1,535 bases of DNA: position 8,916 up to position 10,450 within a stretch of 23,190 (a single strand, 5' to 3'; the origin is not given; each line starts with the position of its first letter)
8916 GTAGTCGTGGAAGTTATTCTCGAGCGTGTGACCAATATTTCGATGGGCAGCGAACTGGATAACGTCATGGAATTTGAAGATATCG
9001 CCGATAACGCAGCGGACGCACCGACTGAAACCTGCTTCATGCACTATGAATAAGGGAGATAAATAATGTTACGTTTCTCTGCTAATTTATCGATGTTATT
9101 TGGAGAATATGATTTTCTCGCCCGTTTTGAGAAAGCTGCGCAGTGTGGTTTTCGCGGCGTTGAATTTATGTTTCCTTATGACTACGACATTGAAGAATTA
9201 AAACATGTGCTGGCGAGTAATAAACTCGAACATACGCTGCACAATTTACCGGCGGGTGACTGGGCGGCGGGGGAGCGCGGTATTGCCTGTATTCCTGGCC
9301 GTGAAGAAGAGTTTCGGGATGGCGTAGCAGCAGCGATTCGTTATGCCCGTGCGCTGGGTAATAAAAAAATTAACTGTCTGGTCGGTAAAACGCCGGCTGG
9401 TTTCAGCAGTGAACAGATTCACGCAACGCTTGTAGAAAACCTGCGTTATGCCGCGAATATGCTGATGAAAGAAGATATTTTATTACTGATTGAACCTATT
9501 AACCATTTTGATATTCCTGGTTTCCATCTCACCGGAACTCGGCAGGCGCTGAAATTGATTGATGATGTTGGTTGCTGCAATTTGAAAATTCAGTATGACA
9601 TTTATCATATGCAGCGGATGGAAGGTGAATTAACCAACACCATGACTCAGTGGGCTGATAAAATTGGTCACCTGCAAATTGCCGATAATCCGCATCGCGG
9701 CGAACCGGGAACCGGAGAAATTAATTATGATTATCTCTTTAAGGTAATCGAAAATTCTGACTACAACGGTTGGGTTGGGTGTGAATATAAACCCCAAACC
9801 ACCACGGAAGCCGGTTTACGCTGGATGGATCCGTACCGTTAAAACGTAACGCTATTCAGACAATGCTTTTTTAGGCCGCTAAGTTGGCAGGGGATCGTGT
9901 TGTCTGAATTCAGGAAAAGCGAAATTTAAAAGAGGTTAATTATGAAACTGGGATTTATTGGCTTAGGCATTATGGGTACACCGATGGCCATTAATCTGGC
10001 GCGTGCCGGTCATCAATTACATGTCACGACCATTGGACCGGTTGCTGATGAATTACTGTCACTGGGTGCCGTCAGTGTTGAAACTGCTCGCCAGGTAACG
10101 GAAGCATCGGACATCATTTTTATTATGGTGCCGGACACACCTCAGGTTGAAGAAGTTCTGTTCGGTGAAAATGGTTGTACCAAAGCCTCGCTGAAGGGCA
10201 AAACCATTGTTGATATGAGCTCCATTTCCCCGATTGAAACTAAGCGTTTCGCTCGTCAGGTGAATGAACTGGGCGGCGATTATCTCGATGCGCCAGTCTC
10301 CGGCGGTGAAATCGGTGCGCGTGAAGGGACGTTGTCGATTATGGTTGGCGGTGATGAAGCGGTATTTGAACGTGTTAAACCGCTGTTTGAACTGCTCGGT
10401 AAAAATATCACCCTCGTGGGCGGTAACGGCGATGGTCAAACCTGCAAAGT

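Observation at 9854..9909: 10-bp inverted repeat in the unusually long hyi-glxR spacer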

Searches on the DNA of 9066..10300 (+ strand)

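Call 6: search_rna_families(source=window, start=9500, end=10300, threshold=evalue, max_evalue=10)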
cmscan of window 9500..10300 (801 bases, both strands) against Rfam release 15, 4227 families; matches with E-value up to 10: 2.
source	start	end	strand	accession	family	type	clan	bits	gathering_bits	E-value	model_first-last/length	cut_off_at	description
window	10063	10077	+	RF01382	HIV-1_SL4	Cis-reg;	-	16.4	31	1.8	1-20/20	no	HIV-1 stem-loop 4 packaging signal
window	9737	9757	-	RF01748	nuoG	Cis-reg;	-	15.6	33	1.6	1-43/43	no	nuoG RNA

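Call 8: search_dna_similar(query=window:9600-10200:+, collection=ecoli_genomes, mode=near, max_rows=12, rows=spread)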
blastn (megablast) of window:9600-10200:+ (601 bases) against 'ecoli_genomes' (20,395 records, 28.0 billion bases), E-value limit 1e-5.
Records with a match: 5357; places in all: 5370; records where one place covers at least 80% of the query: 5332.
Genomes with a match: 5357 of 5426; with a place that covers at least 80% of the query: 5332. Places per genome that has any: lowest 1, median 1, highest 2. On chromosomes: 5368 places; on plasmids: 2.
Best place of each record, by identity: >=99% 1832; 95-99% 3421; 90-95% 1; 80-90% 103.
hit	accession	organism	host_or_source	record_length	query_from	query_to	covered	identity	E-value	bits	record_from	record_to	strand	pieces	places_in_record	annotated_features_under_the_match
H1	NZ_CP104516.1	Escherichia coli strain E4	Poultry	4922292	1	601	100%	100.0%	0e+0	1128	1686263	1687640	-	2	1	IS1 family transposase | hyi: hydroxypyruvate isomerase | glxR: 2-hydroxy-3-oxopropionate reductase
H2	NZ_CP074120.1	Escherichia coli strain EC16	ascites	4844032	1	601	100%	100.0%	0e+0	1110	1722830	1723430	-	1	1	glxR: 2-hydroxy-3-oxopropionate reductase | hyi: hydroxypyruvate isomerase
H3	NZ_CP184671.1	Escherichia coli HB101 strain HB101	Homo sapiens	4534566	1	601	100%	100.0%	0e+0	1110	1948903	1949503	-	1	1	glxR: 2-hydroxy-3-oxopropionate reductase | hyi: hydroxypyruvate isomerase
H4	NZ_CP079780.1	Escherichia coli strain BL12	Duck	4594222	1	601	100%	99.8%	0e+0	1105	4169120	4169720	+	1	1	glxR: 2-hydroxy-3-oxopropionate reductase | hyi: hydroxypyruvate isomerase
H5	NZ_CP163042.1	Escherichia coli strain W150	Homo sapiens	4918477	1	601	100%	98.3%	0e+0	1055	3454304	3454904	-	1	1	glxR: 2-hydroxy-3-oxopropionate reductase | hyi: hydroxypyruvate isomerase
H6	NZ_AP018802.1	Escherichia coli strain E2863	Bos taurus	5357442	1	601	100%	97.5%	0e+0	1027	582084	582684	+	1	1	glxR: 2-hydroxy-3-oxopropionate reductase | hyi: hydroxypyruvate isomerase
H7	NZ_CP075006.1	Escherichia coli strain 6629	bovine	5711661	1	601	100%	97.5%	0e+0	1027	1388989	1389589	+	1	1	glxR: 2-hydroxy-3-oxopropionate reductase | hyi: hydroxypyruvate isomerase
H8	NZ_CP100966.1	Escherichia coli strain ET350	Hoplobatrachus rugulosus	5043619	1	601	100%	97.0%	0e+0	1011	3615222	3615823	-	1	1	glxR: 2-hydroxy-3-oxopropionate reductase | hyi: hydroxypyruvate isomerase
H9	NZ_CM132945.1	Escherichia coli strain 405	Homo sapiens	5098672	1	601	100%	96.7%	0e+0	1000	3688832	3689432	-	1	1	glxR: 2-hydroxy-3-oxopropionate reductase | hyi: hydroxypyruvate isomerase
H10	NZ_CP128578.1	Escherichia coli strain VG38-53E1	calf box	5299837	1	601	100%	96.0%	0e+0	977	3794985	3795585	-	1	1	glxR: 2-hydroxy-3-oxopropionate reductase | hyi: hydroxypyruvate isomerase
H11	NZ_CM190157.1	Escherichia coli strain 20332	Homo sapiens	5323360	1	601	100%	96.0%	0e+0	977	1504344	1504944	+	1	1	glxR: 2-hydroxy-3-oxopropionate reductase | hyi: hydroxypyruvate isomerase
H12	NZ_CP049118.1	Escherichia coli strain EC931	Homo sapiens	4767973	363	601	40%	100.0%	1e-120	442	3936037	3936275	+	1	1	glxR: 2-hydroxy-3-oxopropionate reductase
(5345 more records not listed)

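Call 9: get_annotated_region(hit=H3, flank=3000)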
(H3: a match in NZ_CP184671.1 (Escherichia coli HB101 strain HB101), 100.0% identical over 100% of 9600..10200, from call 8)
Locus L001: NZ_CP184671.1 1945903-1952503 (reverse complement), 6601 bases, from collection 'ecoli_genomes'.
description: Escherichia coli HB101 chromosome, complete genome
organism: Escherichia coli HB101 strain HB101 (NCBI taxid 634468)
replicon: chromosome; assembly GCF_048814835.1
host: Homo sapiens; source: -; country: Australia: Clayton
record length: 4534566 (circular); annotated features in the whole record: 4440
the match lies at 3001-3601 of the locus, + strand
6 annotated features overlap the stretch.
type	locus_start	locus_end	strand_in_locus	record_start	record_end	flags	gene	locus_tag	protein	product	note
CDS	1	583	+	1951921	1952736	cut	allR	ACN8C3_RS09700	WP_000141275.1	HTH-type transcriptional repressor AllR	-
CDS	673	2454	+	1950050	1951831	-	gcl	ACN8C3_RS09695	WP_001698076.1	glyoxylate carboligase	-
CDS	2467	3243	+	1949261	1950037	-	hyi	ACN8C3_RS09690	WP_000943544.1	hydroxypyruvate isomerase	-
CDS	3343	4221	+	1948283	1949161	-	glxR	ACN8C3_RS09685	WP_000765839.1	2-hydroxy-3-oxopropionate reductase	-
CDS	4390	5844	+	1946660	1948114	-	allW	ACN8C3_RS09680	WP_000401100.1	allantoin transporter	-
CDS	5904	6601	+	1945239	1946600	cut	allB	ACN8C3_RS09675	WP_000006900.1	allantoinase AllB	-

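Call 10: get_annotated_region(hit=H8, flank=300)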
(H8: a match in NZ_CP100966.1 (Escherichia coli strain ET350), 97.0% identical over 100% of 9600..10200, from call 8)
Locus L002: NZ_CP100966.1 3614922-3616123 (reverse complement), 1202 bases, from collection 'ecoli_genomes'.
description: Escherichia coli strain ET350 chromosome, complete genome
organism: Escherichia coli strain ET350 (NCBI taxid 562)
replicon: chromosome; assembly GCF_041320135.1
host: Hoplobatrachus rugulosus; source: feces; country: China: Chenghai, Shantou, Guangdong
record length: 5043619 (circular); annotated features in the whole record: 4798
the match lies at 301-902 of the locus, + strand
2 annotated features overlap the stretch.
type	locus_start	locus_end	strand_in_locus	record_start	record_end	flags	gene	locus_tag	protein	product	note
CDS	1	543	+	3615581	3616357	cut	hyi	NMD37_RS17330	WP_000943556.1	hydroxypyruvate isomerase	-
CDS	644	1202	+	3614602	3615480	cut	glxR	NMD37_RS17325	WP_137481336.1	2-hydroxy-3-oxopropionate reductase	-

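Call 11: get_annotated_region(hit=H10, flank=300)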
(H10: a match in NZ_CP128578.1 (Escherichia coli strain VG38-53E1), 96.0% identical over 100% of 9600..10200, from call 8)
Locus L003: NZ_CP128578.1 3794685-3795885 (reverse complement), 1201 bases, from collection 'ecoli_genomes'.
description: Escherichia coli strain VG38-53E1 chromosome, complete genome
organism: Escherichia coli strain VG38-53E1 (NCBI taxid 562)
replicon: chromosome; assembly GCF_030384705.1
host: -; source: calf box; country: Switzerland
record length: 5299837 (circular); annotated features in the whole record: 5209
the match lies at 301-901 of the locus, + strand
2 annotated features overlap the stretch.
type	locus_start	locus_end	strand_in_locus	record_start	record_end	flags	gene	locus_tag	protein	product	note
CDS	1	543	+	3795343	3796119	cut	hyi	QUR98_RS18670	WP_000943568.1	hydroxypyruvate isomerase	-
CDS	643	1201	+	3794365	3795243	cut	glxR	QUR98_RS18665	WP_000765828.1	2-hydroxy-3-oxopropionate reductase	-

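Call 12: get_annotated_region(hit=H1, flank=300)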
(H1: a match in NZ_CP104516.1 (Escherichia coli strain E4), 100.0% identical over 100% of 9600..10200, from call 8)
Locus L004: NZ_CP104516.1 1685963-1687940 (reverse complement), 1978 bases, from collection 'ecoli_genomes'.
description: Escherichia coli strain E4 chromosome, complete genome
organism: Escherichia coli strain E4 (NCBI taxid 562)
replicon: chromosome; assembly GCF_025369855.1
host: Poultry; source: Pullet; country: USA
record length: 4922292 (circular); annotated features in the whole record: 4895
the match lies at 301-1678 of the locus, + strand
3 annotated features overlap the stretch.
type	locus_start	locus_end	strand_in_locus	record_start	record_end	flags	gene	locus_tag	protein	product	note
CDS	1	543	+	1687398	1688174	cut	hyi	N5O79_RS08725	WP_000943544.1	hydroxypyruvate isomerase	-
CDS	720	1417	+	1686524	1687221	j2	-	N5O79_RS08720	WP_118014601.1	IS1 family transposase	programmed frameshift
CDS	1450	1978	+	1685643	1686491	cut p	glxR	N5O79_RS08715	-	2-hydroxy-3-oxopropionate reductase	internal stop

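Call 19: search_dna_similar(query=window:9820-9960:+, collection=ecoli_genomes, mode=distant, max_rows=40, rows=spread)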
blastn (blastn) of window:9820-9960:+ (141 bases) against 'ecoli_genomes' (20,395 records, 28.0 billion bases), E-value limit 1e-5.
Records with a match: 5348; places in all: 5352; records where one place covers at least 80% of the query: 5343.
Genomes with a match: 5348 of 5426; with a place that covers at least 80% of the query: 5343. Places per genome that has any: lowest 1, median 1, highest 2. On chromosomes: 5350 places; on plasmids: 2.
Best place of each record, by identity: >=99% 3356; 95-99% 1888; 90-95% 1; 80-90% 103.
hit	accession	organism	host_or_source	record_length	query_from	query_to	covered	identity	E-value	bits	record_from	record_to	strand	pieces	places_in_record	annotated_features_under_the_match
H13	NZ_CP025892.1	Escherichia coli strain 503025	Homo sapiens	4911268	1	141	100%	100.0%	4e-65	255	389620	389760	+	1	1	hyi: hydroxypyruvate isomerase | glxR: 2-hydroxy-3-oxopropionate reductase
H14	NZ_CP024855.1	Escherichia coli strain AR_0011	missing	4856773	1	141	100%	100.0%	4e-65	255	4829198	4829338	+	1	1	hyi: hydroxypyruvate isomerase | glxR: 2-hydroxy-3-oxopropionate reductase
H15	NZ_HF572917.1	Escherichia coli strain HUSEC2011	Homo sapiens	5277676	1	141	100%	100.0%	4e-65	255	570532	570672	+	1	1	hyi: hydroxypyruvate isomerase | glxR: 2-hydroxy-3-oxopropionate reductase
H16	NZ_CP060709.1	Escherichia coli strain ST18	not applicable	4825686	1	141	100%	100.0%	4e-65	255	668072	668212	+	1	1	hyi: hydroxypyruvate isomerase | glxR: 2-hydroxy-3-oxopropionate reductase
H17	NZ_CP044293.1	Escherichia coli strain P276M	Healthy human (stool)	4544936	1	141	100%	100.0%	4e-65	255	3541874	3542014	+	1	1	hyi: hydroxypyruvate isomerase | glxR: 2-hydroxy-3-oxopropionate reductase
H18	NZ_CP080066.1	Escherichia coli strain 19SZHZ803Rt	Homo sapiens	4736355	1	141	100%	100.0%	4e-65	255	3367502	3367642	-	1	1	hyi: hydroxypyruvate isomerase | glxR: 2-hydroxy-3-oxopropionate reductase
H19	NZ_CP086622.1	Escherichia coli strain RIVM_C037884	Homo sapiens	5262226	1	141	100%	100.0%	4e-65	255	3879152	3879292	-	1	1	hyi: hydroxypyruvate isomerase | glxR: 2-hydroxy-3-oxopropionate reductase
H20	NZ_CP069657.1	Escherichia coli O89m:H10 strain MIN12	Homo sapiens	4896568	1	141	100%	100.0%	4e-65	255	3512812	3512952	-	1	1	hyi: hydroxypyruvate isomerase | glxR: 2-hydroxy-3-oxopropionate reductase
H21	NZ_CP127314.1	Escherichia coli strain C25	Bos taurus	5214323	1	141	100%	100.0%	4e-65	255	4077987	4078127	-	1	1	hyi: hydroxypyruvate isomerase | glxR: 2-hydroxy-3-oxopropionate reductase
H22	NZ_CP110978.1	Escherichia coli strain XYEH3934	Homo sapiens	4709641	1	141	100%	100.0%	4e-65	255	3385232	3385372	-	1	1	hyi: hydroxypyruvate isomerase | glxR: 2-hydroxy-3-oxopropionate reductase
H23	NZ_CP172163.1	Escherichia coli strain GF50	chicken meat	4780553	1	141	100%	100.0%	4e-65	255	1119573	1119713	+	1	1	hyi: hydroxypyruvate isomerase | glxR: 2-hydroxy-3-oxopropionate reductase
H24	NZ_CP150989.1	Escherichia coli strain CUVET16-819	Dog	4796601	1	141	100%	100.0%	4e-65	255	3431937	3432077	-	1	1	hyi: hydroxypyruvate isomerase | glxR: 2-hydroxy-3-oxopropionate reductase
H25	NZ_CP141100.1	Escherichia coli strain KE40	Homo sapiens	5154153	1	141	100%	100.0%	4e-65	255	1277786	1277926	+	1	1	hyi: hydroxypyruvate isomerase | glxR: 2-hydroxy-3-oxopropionate reductase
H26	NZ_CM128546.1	Escherichia coli strain MMC-J-0066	Homo sapiens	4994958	1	141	100%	100.0%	4e-65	255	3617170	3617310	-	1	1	hyi: hydroxypyruvate isomerase | glxR: 2-hydroxy-3-oxopropionate reductase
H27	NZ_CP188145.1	Escherichia coli strain TUM23335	Laboratory developed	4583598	1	141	100%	100.0%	4e-65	255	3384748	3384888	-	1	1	hyi: hydroxypyruvate isomerase | glxR: 2-hydroxy-3-oxopropionate reductase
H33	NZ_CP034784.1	Escherichia coli strain ECZP248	feces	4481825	1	141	100%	99.3%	2e-63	251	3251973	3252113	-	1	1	hyi: hydroxypyruvate isomerase | glxR: 2-hydroxy-3-oxopropionate reductase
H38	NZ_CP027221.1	Escherichia coli strain 2015C-3101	Homo sapiens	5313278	1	141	100%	98.6%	2e-62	246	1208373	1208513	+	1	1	hyi: hydroxypyruvate isomerase | glxR: 2-hydroxy-3-oxopropionate reductase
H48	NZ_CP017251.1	Escherichia coli strain NADC 5570/86-24/6564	not applicable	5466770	1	141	100%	97.2%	3e-59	235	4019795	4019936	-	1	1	hyi: hydroxypyruvate isomerase | glxR: 2-hydroxy-3-oxopropionate reductase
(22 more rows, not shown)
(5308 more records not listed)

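Call 38: build_rna_model(alignment_id=A2, structure=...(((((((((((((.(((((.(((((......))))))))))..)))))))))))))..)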
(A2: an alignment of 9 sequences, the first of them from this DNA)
Model R1 built from alignment A2 (9 sequences, 61 columns); structure: as given.
model positions 60; base pairs 23; branch points 0; effective number of sequences 6.27; information 0.931 bits per position. Calibrated on 0.2 Mb of random sequence (short: E-values are rough).
structure used (alignment columns):
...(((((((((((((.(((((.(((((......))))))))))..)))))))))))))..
